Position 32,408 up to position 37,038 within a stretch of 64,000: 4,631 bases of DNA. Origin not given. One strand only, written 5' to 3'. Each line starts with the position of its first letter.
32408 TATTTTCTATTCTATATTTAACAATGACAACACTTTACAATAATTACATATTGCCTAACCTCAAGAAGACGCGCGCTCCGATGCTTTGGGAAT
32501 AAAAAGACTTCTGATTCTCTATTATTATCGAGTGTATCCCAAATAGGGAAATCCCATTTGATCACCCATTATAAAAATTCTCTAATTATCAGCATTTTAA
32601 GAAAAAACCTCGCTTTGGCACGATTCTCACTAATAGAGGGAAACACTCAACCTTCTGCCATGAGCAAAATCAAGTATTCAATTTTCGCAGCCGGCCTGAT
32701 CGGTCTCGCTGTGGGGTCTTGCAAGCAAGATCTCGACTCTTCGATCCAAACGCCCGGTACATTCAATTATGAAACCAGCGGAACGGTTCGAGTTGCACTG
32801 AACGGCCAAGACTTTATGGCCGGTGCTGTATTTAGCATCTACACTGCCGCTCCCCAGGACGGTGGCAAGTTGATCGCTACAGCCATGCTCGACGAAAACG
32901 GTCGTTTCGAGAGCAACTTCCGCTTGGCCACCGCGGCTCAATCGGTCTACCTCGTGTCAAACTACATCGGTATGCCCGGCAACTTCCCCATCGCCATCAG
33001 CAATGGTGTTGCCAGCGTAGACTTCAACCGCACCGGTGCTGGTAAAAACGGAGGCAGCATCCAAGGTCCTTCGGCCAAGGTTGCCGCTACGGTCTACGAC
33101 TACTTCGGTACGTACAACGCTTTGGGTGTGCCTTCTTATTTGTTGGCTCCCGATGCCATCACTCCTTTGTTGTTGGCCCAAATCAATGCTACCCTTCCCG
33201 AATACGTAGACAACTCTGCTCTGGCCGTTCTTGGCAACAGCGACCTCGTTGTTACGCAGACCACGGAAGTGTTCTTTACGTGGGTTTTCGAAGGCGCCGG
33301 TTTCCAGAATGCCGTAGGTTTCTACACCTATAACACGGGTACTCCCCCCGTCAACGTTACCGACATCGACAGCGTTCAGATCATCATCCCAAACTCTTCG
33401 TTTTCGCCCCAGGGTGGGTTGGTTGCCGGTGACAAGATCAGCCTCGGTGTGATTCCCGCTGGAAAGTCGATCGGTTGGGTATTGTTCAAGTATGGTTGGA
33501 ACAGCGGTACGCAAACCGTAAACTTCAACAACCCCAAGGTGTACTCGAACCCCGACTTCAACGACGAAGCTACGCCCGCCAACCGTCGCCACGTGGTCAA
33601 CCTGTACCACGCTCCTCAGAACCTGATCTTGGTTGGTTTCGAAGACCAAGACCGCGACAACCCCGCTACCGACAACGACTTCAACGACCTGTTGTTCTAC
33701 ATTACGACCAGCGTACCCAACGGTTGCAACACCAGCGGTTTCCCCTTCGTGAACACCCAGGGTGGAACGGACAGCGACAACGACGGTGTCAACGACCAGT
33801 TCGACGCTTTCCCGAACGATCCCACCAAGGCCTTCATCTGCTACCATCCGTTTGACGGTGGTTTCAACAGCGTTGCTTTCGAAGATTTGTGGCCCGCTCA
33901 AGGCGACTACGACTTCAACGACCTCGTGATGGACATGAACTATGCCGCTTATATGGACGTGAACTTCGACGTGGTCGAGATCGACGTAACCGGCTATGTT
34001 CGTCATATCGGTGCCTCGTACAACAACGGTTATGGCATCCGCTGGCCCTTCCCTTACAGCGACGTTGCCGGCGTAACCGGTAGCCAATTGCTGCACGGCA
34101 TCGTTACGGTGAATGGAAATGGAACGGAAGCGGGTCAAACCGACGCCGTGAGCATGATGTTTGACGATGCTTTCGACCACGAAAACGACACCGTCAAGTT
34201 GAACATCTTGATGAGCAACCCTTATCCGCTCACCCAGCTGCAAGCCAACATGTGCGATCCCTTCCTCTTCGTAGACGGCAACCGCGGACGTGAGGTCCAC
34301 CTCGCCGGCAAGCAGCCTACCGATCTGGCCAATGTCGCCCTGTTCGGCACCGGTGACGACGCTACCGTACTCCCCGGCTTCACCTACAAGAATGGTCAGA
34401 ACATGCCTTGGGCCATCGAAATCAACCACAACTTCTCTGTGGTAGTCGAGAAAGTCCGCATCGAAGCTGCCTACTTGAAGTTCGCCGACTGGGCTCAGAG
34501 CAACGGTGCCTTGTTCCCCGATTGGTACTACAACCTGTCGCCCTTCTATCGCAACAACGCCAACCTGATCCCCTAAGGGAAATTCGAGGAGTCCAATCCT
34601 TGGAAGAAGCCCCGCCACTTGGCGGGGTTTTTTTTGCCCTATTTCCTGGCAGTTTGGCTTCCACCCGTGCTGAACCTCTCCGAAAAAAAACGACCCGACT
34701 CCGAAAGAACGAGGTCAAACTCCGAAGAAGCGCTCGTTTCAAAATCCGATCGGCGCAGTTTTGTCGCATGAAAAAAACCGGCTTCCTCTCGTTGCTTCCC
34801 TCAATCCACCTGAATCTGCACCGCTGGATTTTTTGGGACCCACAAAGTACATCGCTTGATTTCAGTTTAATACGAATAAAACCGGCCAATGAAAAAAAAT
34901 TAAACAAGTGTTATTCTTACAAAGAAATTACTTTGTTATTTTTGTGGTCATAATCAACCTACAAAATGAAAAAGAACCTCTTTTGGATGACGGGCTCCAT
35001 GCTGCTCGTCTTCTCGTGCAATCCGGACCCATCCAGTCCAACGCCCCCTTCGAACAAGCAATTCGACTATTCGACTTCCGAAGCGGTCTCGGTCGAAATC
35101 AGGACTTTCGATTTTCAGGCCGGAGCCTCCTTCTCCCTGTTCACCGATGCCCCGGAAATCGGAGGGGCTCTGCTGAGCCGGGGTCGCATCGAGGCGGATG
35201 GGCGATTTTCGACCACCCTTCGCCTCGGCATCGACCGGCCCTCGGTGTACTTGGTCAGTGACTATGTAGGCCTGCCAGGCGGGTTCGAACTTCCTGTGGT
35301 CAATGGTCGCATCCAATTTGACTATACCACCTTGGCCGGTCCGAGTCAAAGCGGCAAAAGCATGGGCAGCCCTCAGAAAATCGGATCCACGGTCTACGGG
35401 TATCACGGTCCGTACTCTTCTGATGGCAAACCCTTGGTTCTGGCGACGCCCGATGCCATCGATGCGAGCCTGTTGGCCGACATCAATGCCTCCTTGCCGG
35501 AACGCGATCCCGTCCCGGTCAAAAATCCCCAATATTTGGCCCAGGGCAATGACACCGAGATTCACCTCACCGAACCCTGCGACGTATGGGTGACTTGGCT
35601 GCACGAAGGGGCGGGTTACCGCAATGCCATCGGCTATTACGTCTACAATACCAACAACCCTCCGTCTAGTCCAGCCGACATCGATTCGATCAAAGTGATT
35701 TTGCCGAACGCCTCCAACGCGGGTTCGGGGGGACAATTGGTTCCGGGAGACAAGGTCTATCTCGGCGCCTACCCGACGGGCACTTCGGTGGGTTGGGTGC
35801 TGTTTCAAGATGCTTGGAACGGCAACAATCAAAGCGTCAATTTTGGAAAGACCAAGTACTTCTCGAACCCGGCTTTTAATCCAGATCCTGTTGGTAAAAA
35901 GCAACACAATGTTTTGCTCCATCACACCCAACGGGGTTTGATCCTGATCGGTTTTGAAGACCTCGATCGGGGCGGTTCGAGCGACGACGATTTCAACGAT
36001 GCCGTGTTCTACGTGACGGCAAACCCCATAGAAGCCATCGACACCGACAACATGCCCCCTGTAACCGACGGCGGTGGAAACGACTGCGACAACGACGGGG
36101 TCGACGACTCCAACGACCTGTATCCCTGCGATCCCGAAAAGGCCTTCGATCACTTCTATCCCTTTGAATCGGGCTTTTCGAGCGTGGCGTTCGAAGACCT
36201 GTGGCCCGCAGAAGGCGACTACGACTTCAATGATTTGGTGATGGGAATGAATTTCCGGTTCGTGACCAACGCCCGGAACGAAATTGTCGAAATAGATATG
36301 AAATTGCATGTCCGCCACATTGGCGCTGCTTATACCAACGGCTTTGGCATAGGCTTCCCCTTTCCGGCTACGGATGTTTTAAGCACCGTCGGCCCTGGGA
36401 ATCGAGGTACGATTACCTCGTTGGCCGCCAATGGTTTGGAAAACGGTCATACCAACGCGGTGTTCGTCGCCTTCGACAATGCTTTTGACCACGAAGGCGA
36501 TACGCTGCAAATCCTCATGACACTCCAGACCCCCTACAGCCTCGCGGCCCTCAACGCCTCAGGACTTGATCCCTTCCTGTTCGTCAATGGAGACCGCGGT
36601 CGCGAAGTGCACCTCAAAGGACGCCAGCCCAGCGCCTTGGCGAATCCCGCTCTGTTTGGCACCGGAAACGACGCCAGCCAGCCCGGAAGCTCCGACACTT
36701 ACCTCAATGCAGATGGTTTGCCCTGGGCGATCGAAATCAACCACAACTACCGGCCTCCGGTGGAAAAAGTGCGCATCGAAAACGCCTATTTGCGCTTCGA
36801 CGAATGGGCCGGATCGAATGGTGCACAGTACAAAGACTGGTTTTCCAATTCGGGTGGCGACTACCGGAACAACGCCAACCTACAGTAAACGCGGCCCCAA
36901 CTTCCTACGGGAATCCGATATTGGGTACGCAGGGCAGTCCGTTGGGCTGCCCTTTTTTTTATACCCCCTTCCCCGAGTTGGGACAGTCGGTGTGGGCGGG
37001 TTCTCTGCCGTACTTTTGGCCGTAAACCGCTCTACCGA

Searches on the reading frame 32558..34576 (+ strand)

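Call 29: search_protein_families(library=pfam, proteins=[window:32558-34576:+], max_evalue=0.0001)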
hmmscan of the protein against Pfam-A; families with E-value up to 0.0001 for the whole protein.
window:32558-34576:+ (672 aa): 2 families
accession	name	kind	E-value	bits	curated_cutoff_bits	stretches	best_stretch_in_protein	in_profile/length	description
PF16130.10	DUF4842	-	2.8e-44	152.2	22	1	472-657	3-208/208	Domain of unknown function (DUF4842)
PF13448.11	DUF4114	-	2.7e-18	67.1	27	1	300-383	2-83/85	Domain of unknown function (DUF4114)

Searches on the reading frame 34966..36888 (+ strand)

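Call 29: search_protein_families(library=pfam, proteins=[window:34966-36888:+], max_evalue=0.0001)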
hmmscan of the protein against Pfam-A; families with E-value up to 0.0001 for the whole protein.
window:34966-36888:+ (640 aa): 2 families
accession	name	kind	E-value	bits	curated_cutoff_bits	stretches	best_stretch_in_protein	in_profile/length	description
PF16130.10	DUF4842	-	3.3e-45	155.3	22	1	438-626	1-208/208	Domain of unknown function (DUF4842)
PF13448.11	DUF4114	-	1e-21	78.1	27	1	271-353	3-85/85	Domain of unknown function (DUF4114)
